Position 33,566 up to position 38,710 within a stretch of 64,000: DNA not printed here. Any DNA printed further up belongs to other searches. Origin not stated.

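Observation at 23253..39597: Orphan type VI secretion membrane-complex module paired with a giant transmembrane pseudokinase, with no contractile-machine genes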

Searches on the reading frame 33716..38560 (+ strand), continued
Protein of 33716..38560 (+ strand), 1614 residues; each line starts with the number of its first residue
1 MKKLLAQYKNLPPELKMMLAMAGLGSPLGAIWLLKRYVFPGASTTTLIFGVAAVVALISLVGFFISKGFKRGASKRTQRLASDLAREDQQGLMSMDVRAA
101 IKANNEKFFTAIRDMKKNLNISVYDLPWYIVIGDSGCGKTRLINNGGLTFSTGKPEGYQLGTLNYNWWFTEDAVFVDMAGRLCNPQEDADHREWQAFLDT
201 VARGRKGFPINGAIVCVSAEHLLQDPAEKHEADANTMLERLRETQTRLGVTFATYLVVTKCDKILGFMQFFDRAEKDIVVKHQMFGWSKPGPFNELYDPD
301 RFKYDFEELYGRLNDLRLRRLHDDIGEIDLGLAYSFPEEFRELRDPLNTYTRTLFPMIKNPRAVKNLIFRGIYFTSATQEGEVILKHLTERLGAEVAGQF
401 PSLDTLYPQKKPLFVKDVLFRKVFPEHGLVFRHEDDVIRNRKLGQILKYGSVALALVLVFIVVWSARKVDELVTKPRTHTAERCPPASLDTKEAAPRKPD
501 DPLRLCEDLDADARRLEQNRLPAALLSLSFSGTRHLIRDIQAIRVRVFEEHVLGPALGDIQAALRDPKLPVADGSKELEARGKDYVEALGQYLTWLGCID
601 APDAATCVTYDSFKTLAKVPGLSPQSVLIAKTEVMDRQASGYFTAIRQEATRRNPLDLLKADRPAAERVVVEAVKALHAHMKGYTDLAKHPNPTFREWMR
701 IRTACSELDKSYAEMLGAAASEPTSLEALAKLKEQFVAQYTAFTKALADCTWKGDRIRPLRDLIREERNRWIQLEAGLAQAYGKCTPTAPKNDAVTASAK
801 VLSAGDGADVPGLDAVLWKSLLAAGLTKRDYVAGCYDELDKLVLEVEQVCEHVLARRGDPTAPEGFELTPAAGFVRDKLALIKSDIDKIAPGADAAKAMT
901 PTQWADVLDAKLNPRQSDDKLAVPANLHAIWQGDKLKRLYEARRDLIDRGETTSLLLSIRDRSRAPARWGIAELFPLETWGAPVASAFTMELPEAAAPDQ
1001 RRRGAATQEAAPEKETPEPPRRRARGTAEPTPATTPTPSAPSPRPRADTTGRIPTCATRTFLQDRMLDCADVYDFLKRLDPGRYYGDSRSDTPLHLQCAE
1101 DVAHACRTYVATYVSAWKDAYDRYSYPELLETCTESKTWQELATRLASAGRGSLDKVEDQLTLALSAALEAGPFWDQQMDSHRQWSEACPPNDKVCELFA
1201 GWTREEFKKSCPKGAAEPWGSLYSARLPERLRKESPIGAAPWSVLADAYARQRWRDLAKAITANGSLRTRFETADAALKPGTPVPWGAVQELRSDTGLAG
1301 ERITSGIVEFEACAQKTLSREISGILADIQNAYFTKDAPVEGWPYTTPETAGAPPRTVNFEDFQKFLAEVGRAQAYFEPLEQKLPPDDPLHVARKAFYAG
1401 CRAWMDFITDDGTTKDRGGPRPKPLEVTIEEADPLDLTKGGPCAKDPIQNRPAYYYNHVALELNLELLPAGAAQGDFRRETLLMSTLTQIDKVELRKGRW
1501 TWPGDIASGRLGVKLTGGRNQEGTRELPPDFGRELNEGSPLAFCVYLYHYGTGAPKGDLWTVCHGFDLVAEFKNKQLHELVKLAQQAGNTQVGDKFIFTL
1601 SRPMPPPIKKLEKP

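Call 97: find_encoding_contigs(protein=P0001, flank=10000, max_places=2)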
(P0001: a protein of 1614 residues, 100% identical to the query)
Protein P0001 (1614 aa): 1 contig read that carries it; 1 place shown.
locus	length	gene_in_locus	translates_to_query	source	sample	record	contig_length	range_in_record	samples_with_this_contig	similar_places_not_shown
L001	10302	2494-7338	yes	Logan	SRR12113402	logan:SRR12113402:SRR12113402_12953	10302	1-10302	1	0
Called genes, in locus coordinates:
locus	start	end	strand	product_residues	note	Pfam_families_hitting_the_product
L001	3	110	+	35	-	?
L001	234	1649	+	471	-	PF05936:T6SS_VasE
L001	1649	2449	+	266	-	PF09850:DotU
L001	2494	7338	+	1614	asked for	PF14331:IcmF-related_N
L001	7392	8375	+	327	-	PF09867:TagF_N (weak)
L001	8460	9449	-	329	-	-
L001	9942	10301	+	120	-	?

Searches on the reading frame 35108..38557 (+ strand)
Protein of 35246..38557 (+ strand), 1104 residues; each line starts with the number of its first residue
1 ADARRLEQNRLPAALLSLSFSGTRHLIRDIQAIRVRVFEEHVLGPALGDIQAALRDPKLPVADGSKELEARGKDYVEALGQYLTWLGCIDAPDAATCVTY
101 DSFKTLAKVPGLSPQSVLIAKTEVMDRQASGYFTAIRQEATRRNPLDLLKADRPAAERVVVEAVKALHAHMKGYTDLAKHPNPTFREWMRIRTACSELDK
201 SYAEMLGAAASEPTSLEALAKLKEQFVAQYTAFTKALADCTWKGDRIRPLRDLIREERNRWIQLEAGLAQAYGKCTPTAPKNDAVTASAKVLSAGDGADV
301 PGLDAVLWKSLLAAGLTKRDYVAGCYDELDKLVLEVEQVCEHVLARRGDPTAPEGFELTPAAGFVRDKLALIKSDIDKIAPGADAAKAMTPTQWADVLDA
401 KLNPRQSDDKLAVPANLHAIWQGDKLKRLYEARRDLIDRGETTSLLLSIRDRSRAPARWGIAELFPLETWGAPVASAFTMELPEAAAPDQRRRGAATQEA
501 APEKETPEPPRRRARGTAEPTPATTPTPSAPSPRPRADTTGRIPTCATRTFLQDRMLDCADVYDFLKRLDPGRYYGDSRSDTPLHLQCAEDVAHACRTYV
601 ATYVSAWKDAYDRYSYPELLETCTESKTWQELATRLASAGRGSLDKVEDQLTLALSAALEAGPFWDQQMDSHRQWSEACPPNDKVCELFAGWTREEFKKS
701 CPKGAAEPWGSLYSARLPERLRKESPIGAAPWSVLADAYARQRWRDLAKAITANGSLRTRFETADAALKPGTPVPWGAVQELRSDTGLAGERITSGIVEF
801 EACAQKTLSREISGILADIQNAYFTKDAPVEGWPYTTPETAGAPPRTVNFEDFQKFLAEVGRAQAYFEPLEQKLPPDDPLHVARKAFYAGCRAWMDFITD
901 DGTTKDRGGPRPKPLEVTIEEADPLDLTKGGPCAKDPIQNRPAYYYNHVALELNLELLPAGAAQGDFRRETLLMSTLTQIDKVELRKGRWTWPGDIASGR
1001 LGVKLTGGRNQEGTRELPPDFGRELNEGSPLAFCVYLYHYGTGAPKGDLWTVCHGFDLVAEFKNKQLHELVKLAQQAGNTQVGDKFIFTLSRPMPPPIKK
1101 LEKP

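Call 33: search_protein_families(library=pfam, proteins=[window:35246-38557:+], max_evalue=1)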
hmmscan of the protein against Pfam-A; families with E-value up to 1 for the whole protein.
window:35246-38557:+ (1104 aa): 0 families

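Call 78: predict_structure(alignment_id=A5)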
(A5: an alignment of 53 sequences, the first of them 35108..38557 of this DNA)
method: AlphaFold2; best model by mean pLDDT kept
length: 1150 residues; sequences in the alignment: 53
mean_pLDDT: 86.0   pTM: 0.61
mean pLDDT of the five models: 86.0, 84.5, 83.4, 83.2, 83.2
residues with pLDDT >= 90: 663; 70-90: 355; 50-70: 75; < 50: 57
segments of 3 or more residues with pLDDT < 50: 24-26, 535-582
pLDDT, mean of each block of 10 residues (from residue 1): 79 76 49 72 90 81 66 86 89 93 88 90 94 87 91 91 88 91 76 89 91 92 93 95 95 86 90 94 94 92 92 90 69 81 74 93 90 91 93 75 92 93 73 87 91 79 90 90 90 93 90 94 92 49 42 39 38 42 71 94 93 93 88 95 95 94 87 94 82 92 92 85 83 88 84 83 92 92 94 95 89 81 95 93 95 97 96 93 90 93 94 94 95 96 79 73 92 83 88 92 84 88 66 85 79 86 89 91 93 93 93 90 89 95 95
secondary structure, 60 per line:
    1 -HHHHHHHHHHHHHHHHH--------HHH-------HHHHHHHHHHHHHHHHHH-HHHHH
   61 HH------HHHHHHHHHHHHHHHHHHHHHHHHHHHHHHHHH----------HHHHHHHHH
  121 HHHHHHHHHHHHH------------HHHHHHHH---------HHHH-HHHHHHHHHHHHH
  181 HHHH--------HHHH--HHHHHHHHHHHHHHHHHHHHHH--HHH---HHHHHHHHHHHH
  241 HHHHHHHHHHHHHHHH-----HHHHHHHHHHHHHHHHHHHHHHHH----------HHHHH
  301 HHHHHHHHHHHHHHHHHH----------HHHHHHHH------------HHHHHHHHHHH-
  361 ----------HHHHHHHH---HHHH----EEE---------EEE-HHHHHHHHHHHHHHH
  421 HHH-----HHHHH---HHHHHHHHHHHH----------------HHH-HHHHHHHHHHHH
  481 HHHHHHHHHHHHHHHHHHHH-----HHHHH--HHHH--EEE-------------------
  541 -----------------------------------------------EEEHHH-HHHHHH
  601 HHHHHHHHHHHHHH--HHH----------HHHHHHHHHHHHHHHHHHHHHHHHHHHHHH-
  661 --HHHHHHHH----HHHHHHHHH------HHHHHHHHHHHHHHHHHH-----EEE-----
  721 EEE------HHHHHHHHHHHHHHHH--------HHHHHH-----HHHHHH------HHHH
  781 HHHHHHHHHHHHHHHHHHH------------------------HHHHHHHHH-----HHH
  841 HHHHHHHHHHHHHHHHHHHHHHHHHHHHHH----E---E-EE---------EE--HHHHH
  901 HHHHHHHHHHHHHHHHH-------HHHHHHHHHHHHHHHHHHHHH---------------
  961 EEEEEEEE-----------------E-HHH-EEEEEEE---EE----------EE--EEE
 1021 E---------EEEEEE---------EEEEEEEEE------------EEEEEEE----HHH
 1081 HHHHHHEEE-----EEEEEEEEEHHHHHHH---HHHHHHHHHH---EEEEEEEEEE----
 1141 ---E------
elements in order (helices of 4 or more, strands of 3 or more residues): H2-18 H37-54 H56-62 H69-101 H112-133 H146-153 H163-166 H168-184 H193-196 H199-220 H229-256 H262-285 H296-318 H329-336 H349-359 H371-378 H382-385 E390-392 E402-404 H406-423 H429-433 H437-448 H469-500 H506-510 H513-516 E519-521 E588-590 H595-614 H630-659 H663-670 H675-683 H690-707 E713-715 E721-723 H730-745 H754-759 H765-770 H777-799 H824-832 H838-870 H896-917 H925-945 E961-968 E992-998 E1018-1021 E1031-1036 E1046-1054 E1067-1073 H1078-1086 E1087-1089 E1095-1103 H1104-1110 H1114-1123 E1127-1136

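Call 81: fold_search(model_id=the predicted structure, library=pdb)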
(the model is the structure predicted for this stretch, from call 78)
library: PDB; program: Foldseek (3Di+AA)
matches with E <= 10: 117; with E <= 0.001: 0
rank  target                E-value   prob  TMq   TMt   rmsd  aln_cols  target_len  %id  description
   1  8glv_Me               1.3e-02  0.20  0.09  0.04  42.6      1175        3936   10  96-nm repeat unit of doublet microtubules from Chlamydomonas reinhardtii flagella (released 2023-05-31)
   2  4hzk_B                4.0e-02  0.08  0.06  0.06  43.2      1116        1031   10  Crystal structure of free CRM1 (crystal form 2) (released 2013-01-23)
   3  4kf7                  4.8e-02  0.08  0.06  0.07  48.6      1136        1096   10  Nup188(aa1-1160) from Myceliophthora thermophila (released 2013-06-19)
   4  8glv_Co               7.5e-02  0.15  0.10  0.04  30.1      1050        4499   11  96-nm repeat unit of doublet microtubules from Chlamydomonas reinhardtii flagella (released 2023-05-31)
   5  3nbz_A                1.2e-01  0.07  0.06  0.07  44.3      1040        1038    9  Crystal structure of the HIV-1 Rev NES-CRM1-RanGTP nuclear export complex (crystal I) (released 2010-10-27)
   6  3s4w_A                1.7e-01  0.04  0.06  0.06  51.4      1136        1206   10  Structure of the FANCI-FANCD2 complex (released 2011-07-27)
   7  8fth                  2.5e-01  0.06  0.07  0.07  44.5      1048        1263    9  Chaetomium thermophilum SETX - NPPC internal deletion (released 2023-10-25)
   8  6vae_A                2.7e-01  0.04  0.06  0.06  50.3      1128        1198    9  Mono-ubiquitinated Fanconi Anemia ID complex bound to ICL DNA (released 2020-03-18)
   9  8glv_Lc               3.1e-01  0.07  0.09  0.04  42.7      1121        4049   10  96-nm repeat unit of doublet microtubules from Chlamydomonas reinhardtii flagella (released 2023-05-31)
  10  8ga7                  3.6e-01  0.09  0.06  0.12  44.6       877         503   11  Geometrically programmable nanomaterial construction using regularized protein building blocks (released 2024-03-13)
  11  9rtt_Q                4.4e-01  0.04  0.07  0.08  31.5      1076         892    9  Activated Elongation Complex with IWS1 and ELOF1 (released 2025-09-03)
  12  9exk                  5.0e-01  0.04  0.07  0.07  52.8      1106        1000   12  Scalable protein design using hallucination in a relaxed sequence space (released 2024-10-16)
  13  8vdo                  6.1e-01  0.04  0.07  0.05  43.7      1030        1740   12  Cryogenic electron microscopy model of full-length talin lacking F2, R12 and FABD. (released 2024-10-02)
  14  3m62_A                7.7e-01  0.04  0.07  0.08  42.4      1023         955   11  Crystal structure of Ufd2 in complex with the ubiquitin-like (UBL) domain of Rad23 (released 2010-04-28)
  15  5l7i_B                9.1e-01  0.07  0.06  0.10  41.2       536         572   10  Structure of human Smoothened in complex with Vismodegib (released 2016-07-20)
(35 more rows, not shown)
